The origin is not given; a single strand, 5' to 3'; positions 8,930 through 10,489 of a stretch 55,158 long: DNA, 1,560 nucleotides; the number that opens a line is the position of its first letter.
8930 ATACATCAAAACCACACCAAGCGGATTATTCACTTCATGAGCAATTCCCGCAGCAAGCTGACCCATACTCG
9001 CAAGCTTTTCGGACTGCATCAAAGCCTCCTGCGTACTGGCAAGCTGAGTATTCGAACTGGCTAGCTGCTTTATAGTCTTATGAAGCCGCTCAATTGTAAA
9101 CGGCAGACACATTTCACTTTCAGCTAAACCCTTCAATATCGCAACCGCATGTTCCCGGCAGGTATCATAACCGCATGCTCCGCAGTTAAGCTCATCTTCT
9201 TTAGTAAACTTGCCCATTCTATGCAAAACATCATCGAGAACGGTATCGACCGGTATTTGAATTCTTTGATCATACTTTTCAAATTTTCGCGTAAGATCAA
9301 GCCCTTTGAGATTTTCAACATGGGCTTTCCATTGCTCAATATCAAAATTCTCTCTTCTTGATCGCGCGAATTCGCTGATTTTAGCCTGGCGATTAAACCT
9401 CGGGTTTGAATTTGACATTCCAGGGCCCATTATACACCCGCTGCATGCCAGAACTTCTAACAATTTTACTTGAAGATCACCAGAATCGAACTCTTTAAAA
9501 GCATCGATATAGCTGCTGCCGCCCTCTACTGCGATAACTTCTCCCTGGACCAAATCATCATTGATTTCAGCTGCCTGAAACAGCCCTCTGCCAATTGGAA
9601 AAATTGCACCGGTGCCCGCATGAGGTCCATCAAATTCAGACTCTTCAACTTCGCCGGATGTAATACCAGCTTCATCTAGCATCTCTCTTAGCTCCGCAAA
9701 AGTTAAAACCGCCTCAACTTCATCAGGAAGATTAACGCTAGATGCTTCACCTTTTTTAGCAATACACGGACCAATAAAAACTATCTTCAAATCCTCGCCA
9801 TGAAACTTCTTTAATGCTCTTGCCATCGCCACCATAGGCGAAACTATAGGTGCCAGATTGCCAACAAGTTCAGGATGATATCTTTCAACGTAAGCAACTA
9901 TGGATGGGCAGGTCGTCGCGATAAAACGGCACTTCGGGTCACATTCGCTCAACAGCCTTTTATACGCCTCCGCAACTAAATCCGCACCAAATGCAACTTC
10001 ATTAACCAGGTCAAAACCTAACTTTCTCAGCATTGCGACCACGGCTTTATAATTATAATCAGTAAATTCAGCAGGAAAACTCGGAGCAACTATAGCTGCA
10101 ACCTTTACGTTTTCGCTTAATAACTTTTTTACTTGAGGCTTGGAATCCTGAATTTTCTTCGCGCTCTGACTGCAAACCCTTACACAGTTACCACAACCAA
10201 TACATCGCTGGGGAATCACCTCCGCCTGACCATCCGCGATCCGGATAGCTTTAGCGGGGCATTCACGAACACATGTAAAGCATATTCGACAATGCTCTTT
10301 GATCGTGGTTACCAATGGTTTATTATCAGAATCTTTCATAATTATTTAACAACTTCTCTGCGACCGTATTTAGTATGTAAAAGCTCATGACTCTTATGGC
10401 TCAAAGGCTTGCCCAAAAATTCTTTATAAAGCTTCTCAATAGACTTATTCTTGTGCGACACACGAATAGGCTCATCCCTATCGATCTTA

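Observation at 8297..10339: Hydrogenase-like H-domain wired directly to a histidine kinase, with no PAS domain between them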

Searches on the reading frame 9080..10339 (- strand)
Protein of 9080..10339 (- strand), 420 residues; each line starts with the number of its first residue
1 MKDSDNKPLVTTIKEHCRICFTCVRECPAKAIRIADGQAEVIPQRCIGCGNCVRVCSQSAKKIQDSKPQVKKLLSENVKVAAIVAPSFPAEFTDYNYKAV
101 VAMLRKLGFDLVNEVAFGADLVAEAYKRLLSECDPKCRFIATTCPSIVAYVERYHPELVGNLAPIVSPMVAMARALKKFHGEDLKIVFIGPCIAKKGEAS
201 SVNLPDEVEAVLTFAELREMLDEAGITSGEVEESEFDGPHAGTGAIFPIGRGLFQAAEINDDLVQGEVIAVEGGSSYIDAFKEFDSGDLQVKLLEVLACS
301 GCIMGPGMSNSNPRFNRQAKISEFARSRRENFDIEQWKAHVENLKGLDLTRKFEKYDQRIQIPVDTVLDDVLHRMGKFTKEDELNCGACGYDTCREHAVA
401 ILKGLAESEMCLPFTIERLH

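Call 8: search_solved_structures(query=window:9100-10339:-, max_evalue=0.001, show_alignments=3)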
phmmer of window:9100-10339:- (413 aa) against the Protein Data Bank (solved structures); distinct sequences matched with E-value up to 0.001: 58.
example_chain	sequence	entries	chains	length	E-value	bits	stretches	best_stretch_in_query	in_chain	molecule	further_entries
8a6t_A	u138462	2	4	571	8.7e-28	100.8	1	40-258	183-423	Electron bifurcating hydrogenase subunit HydA1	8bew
7qhf_A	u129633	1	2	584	6.1e-24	88.2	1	43-257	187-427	Iron hydrogenase 1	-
5la3_A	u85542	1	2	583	6.5e-24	88.1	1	44-257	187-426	Iron hydrogenase 1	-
6gm4_A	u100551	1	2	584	9.6e-24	87.5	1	43-257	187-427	Iron hydrogenase 1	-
6gly_A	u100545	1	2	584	1.6e-23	86.8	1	44-257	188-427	Iron hydrogenase 1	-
6glz_A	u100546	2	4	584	1.7e-23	86.7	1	44-257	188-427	Iron hydrogenase 1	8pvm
6gm8_A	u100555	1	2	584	1.9e-23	86.5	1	44-257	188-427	Iron hydrogenase 1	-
4xdd_A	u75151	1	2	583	2.1e-23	86.4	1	43-257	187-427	Iron hydrogenase 1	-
4xdc_A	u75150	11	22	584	2.1e-23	86.3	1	43-257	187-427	Iron hydrogenase 1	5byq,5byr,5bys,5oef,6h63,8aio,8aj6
6gm0_A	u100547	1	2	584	2.4e-23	86.2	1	44-257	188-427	Iron hydrogenase 1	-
8cjy_A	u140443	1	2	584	2.7e-23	86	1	43-257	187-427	Iron hydrogenase 1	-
1c4a_A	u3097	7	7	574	3e-23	85.9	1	44-257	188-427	PROTEIN (FE-ONLY HYDROGENASE) | PROTEIN (PERIPLASMIC HYDROGENASE 1) | Iron hydrogenase 1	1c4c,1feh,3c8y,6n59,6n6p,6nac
6gm3_A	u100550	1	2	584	3.7e-23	85.6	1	43-257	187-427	Iron hydrogenase 1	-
6gm1_A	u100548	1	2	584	3.9e-23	85.5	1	44-257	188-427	Iron hydrogenase 1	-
6yf4_A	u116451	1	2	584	4.3e-23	85.4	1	44-257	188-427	Iron hydrogenase 1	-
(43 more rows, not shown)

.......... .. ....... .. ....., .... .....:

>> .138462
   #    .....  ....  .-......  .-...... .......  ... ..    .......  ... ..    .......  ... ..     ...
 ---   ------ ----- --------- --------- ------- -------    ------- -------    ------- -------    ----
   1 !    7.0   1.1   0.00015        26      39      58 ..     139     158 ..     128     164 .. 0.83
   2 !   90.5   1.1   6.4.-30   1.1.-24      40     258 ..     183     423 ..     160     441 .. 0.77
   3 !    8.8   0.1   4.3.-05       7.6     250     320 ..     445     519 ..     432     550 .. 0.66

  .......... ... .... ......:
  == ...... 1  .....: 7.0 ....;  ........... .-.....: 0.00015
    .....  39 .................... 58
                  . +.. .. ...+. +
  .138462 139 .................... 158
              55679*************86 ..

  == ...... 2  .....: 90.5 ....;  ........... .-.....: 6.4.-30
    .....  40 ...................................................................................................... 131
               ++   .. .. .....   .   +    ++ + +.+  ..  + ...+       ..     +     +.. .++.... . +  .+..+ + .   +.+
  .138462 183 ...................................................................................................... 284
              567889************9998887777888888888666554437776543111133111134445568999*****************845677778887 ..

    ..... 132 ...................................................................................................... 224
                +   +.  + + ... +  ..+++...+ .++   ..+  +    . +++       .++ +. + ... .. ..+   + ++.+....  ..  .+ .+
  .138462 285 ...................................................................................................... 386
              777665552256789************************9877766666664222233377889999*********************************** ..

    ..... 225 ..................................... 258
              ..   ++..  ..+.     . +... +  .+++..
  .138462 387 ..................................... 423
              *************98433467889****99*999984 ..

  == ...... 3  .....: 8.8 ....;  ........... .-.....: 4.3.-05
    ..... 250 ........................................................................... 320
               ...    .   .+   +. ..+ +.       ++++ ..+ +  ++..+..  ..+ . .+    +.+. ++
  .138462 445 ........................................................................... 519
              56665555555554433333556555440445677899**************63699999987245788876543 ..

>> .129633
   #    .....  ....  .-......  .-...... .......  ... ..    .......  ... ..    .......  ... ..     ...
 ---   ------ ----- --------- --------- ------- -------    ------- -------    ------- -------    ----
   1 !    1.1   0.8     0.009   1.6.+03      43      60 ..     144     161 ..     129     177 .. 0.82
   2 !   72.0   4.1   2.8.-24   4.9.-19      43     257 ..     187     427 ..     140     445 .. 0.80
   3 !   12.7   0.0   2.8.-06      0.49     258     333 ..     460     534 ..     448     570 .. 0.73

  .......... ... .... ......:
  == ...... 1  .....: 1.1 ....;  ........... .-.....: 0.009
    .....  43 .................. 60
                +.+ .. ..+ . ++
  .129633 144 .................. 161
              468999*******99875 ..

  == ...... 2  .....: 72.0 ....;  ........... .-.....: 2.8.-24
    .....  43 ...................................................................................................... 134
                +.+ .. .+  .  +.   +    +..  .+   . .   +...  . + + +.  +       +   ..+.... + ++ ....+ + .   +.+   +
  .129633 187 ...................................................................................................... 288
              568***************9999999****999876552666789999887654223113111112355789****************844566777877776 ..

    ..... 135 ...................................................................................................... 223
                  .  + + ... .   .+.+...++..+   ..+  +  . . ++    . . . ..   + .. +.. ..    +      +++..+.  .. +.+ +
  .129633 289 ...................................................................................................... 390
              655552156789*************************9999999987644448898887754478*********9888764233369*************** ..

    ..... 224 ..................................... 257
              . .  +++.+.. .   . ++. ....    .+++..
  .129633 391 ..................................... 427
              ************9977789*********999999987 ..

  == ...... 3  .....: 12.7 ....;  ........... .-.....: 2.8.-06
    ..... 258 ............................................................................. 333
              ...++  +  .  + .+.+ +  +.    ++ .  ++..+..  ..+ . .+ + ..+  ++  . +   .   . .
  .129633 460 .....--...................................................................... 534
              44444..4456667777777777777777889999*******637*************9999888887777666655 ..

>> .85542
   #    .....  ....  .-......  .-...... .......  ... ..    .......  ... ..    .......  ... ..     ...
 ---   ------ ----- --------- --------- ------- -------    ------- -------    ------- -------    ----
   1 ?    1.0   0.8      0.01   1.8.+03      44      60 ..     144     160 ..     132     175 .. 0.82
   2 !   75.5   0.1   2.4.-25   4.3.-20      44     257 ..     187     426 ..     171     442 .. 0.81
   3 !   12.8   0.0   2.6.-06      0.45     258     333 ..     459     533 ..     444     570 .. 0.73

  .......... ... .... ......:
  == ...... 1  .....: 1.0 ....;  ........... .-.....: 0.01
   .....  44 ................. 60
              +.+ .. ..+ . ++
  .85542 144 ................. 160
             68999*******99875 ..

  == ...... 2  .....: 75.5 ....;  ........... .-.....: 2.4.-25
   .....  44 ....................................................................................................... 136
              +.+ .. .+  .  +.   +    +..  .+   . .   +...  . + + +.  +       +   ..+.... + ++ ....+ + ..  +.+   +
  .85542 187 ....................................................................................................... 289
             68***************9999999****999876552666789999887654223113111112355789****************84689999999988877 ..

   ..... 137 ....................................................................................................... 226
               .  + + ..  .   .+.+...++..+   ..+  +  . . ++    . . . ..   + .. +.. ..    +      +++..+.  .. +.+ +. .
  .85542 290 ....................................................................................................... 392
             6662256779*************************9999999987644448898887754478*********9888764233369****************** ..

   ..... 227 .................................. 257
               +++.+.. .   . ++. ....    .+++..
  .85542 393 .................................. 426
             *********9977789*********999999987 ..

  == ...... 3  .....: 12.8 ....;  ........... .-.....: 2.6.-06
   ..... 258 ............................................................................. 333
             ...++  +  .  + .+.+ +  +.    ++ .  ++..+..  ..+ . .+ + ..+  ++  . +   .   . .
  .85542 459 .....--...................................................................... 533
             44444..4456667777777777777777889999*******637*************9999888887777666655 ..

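Call 34: find_related_loci(query=A3, collection=genome_contigs, flank=10000)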
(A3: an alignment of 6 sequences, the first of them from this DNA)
Query A3 (420 aa) in genome_contigs; peptide patterns used: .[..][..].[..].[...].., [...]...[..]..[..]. (x = any residue, [..] = any of these).
600 stretches matched a pattern (row limit reached: there are more); 556 encode a relative of the query (tblastn E <= 1e-3); the best 80 are kept; 80 distinct loci.
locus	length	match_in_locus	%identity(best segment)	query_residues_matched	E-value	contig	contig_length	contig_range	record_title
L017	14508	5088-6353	69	1-420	0e+0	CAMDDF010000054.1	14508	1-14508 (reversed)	MAG: Candidatus Kuenenia stuttgartiensis isolate MiH-14oct19-120 genome assembly, contig: MiH-14oct19-C8615, whole genom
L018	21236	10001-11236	64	9-420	0e+0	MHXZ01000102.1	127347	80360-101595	MAG: Planctomycetes bacterium GWF2_41_51 gwf2_scaffold_536, whole genome shotgun sequence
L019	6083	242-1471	62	9-420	0e+0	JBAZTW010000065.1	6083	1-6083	MAG: Phycisphaerae bacterium isolate SO_2017_GW1_212 NODE_49218_length_6083_cov_1.221457_OW334_2017, whole genome shotgu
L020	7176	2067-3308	64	5-419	4e-180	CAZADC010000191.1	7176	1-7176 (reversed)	MAG TPA_asm: uncultured Planctomycetaceae bacterium isolate SRP332253_co2_121 genome assembly, contig: NODE_11105_length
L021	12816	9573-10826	61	1-419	2e-177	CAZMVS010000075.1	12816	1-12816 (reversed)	MAG TPA_asm: uncultured Planctomycetales bacterium isolate SRP067234_co1_13 genome assembly, contig: k99_560275, whole g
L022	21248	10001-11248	61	3-419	4e-174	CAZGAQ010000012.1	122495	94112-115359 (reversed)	MAG TPA_asm: uncultured Planctomycetales bacterium isolate binchicken_co117_435 genome assembly, contig: NODE_215_length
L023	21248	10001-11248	59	3-420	4e-170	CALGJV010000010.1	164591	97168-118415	MAG: uncultured Phycisphaerae bacterium isolate N1_Bin_MAXBIN__019_1 genome assembly, contig: c_000003647100, whole geno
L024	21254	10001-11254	60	1-419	1e-169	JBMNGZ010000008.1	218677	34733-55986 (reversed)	MAG: Candidatus Hydrogenedentales bacterium isolate SBF912LR0HQ0180 contig_51461, whole genome shotgun sequence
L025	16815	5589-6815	59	9-419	2e-169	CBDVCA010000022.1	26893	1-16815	MAG TPA_asm: uncultured bacterium isolate SRR22302365_binner123_Refined_46 genome assembly, contig: ERZ25074835.980, who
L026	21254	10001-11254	60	1-420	2e-169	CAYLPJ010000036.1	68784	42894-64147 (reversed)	MAG TPA_asm: uncultured Planctomycetaceae bacterium isolate SRP141376_co2_254 genome assembly, contig: NODE_1027_length_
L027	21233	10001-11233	58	9-420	4e-169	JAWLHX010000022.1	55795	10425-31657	MAG: Phycisphaerae bacterium isolate 30dZY2.bin.88 NODE_883_length_55795_cov_6.685561, whole genome shotgun sequence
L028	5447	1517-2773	58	1-420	1e-170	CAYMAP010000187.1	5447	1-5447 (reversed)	MAG TPA_asm: uncultured Planctomycetaceae bacterium isolate binchicken_co8_31 genome assembly, contig: NODE_30073_length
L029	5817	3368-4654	59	8-420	4e-169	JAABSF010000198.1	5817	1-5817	MAG: Deltaproteobacteria bacterium isolate S10.Bin075 Scaffold_172, whole genome shotgun sequence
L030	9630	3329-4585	59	1-420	5e-167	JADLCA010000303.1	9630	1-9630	MAG: Candidatus Hydrogenedentota bacterium isolate SJ204 c_000000768585, whole genome shotgun sequence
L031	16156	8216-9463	58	4-420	4e-166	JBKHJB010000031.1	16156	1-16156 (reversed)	MAG: Phycisphaerae bacterium isolate D4M11_13 NODE_1865_length_16156_cov_13.829327, whole genome shotgun sequence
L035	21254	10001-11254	58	1-419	1e-164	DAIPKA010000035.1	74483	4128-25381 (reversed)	MAG TPA_asm: Candidatus Hydrogenedentota bacterium isolate CTOTU18300 NODE_297_length_74483_cov_23.807196, whole genome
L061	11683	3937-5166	56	8-419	8e-157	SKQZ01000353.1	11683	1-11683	MAG: Candidatus Hydrogenedentota bacterium isolate CSSed162cmA_463 CSSed16-2cmA-18389, whole genome shotgun sequence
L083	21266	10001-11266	55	8-419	8e-152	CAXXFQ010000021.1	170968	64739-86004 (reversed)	MAG: Thermoguttaceae bacterium isolate 8b3353c7-b3ef-4d97-bce3-25bd4c24e67f genome assembly, contig: contig_21, whole ge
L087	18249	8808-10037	53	6-420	6e-152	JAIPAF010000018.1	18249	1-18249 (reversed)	MAG: Bacteroidales bacterium isolate Tobar15.5-16.5m-G5 Tobar15-5-16-5m-C2088, whole genome shotgun sequence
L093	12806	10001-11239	54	9-420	3e-150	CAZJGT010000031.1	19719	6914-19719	MAG TPA_asm: uncultured Thermoleophilia bacterium isolate binchicken_co269_229 genome assembly, contig: NODE_2481_length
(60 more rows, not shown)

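Call 43: search_protein_families(library=pfam, proteins=[L087:2198-4090:-, L083:17525-19378:+, L093:453-2015:+, L035:2686-4290:-], max_evalue=0.001)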
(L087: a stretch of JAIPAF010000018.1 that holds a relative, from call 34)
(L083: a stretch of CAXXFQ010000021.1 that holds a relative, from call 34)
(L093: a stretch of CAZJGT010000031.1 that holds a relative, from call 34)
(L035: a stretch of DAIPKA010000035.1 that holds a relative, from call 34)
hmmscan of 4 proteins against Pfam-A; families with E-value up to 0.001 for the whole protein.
L087:2198-4090:- (630 aa): 11 families
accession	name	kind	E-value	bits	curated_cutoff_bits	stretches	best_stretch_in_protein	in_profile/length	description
PF02906.19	Fe_hyd_lg_C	-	9.9e-41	140.4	22.1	1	75-303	2-245/245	Iron only hydrogenase large subunit, C-terminal domain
PF12837.12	Fer4_6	-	2.4e-09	37.1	25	1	35-57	2-24/24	4Fe-4S binding domain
PF13237.11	Fer4_10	-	2.5e-08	34.1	25.5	1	4-53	2-53/53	4Fe-4S dicluster domain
PF00037.32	Fer4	-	2.5e-08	33.8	21.1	1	36-57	2-23/24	4Fe-4S binding domain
PF04060.18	FeS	-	5.3e-08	32.9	23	1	383-409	6-32/33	Putative Fe-S cluster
PF12838.12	Fer4_7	-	5.5e-08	33.6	27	1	10-56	1-52/52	4Fe-4S dicluster domain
PF25160.1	LdpA_Fe-S-bd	-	1.3e-07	31.7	27.6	1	16-59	8-45/49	LdpA Fe-S cluster-binding domain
PF13187.11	Fer4_9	-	1.7e-06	28.4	27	1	11-57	2-52/52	4Fe-4S dicluster domain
PF14697.11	Fer4_21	-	5.6e-06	26.8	35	1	6-57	3-57/59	4Fe-4S dicluster domain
PF12797.12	Fer4_2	-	6.2e-05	23.1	24.5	1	36-53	4-21/22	4Fe-4S binding domain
PF13484.11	Fer4_16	-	8.4e-05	23.7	30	0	41-67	1-27/66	4Fe-4S double cluster binding domain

L083:17525-19378:+ (617 aa): 13 families
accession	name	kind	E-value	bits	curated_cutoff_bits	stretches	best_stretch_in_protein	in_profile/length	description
PF02906.19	Fe_hyd_lg_C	-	1.6e-45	156.1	22.1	1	106-336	2-245/245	Iron only hydrogenase large subunit, C-terminal domain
PF00037.32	Fer4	-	5.6e-10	39.1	21.1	2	62-83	2-23/24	4Fe-4S binding domain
PF13237.11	Fer4_10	-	1.5e-09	38.1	25.5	1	34-79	4-53/53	4Fe-4S dicluster domain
PF04060.18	FeS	-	6.4e-09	35.8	23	1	405-435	3-33/33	Putative Fe-S cluster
PF12838.12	Fer4_7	-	2.7e-08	34.6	27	1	38-82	1-52/52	4Fe-4S dicluster domain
PF12837.12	Fer4_6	-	3e-08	33.7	25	2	35-54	5-24/24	4Fe-4S binding domain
PF13187.11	Fer4_9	-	6.4e-07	29.7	27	1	38-82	1-51/52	4Fe-4S dicluster domain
PF13484.11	Fer4_16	-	2e-06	28.9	30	0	38-57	1-20/66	4Fe-4S double cluster binding domain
PF14697.11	Fer4_21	-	7.2e-06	26.5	35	1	35-80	4-53/59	4Fe-4S dicluster domain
PF13188.13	PAS_8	-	7.2e-06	26.2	21.8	1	445-496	3-52/65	PAS domain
PF25160.1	LdpA_Fe-S-bd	-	8.8e-06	25.9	27.6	1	41-81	4-41/49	LdpA Fe-S cluster-binding domain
PF00989.32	PAS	-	0.00011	22.6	22.6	1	444-511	2-77/113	PAS fold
PF13746.11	Fer4_18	-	0.00026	21.6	27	1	35-80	57-97/114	4Fe-4S dicluster domain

L093:453-2015:+ (520 aa): 7 families
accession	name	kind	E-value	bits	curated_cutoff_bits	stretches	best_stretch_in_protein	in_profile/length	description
PF04060.18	FeS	-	2.8e-11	43.4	23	1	479-511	1-33/33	Putative Fe-S cluster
PF02906.19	Fe_hyd_lg_C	-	6.4e-09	36.2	22.1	1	232-307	26-104/245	Iron only hydrogenase large subunit, C-terminal domain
PF13581.12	HATPase_c_2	-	1.1e-08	35.5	27.4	1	16-134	8-125/127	Histidine kinase-like ATPase domain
PF02518.31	HATPase_c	-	5.9e-08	33.6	26.4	1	45-138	11-109/111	Histidine kinase-, DNA gyrase B-, and HSP90-like ATPase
PF13237.11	Fer4_10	-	8.9e-06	26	25.5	1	155-198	5-52/53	4Fe-4S dicluster domain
PF13746.11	Fer4_18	-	0.00016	22.3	27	1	157-199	59-96/114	4Fe-4S dicluster domain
PF13187.11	Fer4_9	-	0.00033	21.1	27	1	159-200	2-49/52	4Fe-4S dicluster domain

L035:2686-4290:- (534 aa): 10 families
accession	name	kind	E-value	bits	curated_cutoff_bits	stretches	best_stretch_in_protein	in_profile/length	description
PF02906.19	Fe_hyd_lg_C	-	4e-12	46.7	22.1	1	224-308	11-104/245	Iron only hydrogenase large subunit, C-terminal domain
PF13581.12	HATPase_c_2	-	1.2e-09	38.7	27.4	1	18-134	10-126/127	Histidine kinase-like ATPase domain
PF12838.12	Fer4_7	-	1.8e-08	35.2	27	1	146-171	27-52/52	4Fe-4S dicluster domain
PF04060.18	FeS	-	3.9e-08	33.3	23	1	486-517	1-32/33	Putative Fe-S cluster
PF02518.31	HATPase_c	-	2.2e-07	31.7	26.4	1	49-137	15-109/111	Histidine kinase-, DNA gyrase B-, and HSP90-like ATPase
PF13237.11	Fer4_10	-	1e-06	29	25.5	1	150-196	2-52/53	4Fe-4S dicluster domain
PF13187.11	Fer4_9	-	1.9e-05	25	27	1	156-200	1-51/52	4Fe-4S dicluster domain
PF00037.32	Fer4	-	3.7e-05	23.8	21.1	1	151-173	2-24/24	4Fe-4S binding domain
PF13484.11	Fer4_16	-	3.8e-05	24.8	30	0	156-174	1-19/66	4Fe-4S double cluster binding domain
PF13746.11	Fer4_18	-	4.2e-05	24.2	27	1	156-204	60-105/114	4Fe-4S dicluster domain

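Call 67: search_protein_representatives(protein=window:9080-10339:-)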
Query: 420 residues. Proteins with E-value up to 0.001 (for the whole library): 5506; up to 1e-10: 2847; up to 1e-30: 1063. The best 150 are listed.
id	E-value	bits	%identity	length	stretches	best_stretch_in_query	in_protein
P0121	8.7e-150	515.8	56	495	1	7-419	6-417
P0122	1.1e-141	489.1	54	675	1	8-419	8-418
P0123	9.5e-140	482.8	52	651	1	6-418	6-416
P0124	8.3e-130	450.0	48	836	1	6-420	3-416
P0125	3.7e-124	431.4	50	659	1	8-419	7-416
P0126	3.9e-121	421.5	55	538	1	51-418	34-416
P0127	5.2e-118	411.2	48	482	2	7-377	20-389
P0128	3.5e-117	408.5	47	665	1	7-419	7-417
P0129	7.6e-117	407.3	46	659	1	7-419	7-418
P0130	1.1e-111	390.3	53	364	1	69-419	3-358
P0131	1.0e-110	387.2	43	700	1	9-419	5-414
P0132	2.5e-110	385.9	54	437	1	9-342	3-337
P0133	2.9e-110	385.7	46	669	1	8-419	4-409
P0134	5.3e-110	384.8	44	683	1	9-419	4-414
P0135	8.8e-110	384.1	44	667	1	6-419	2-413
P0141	1.4e-105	370.2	43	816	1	7-419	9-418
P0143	3.2e-103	362.5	43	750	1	9-419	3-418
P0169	1.9e-90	320.4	43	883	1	9-417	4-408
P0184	5.4e-85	302.4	38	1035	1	10-419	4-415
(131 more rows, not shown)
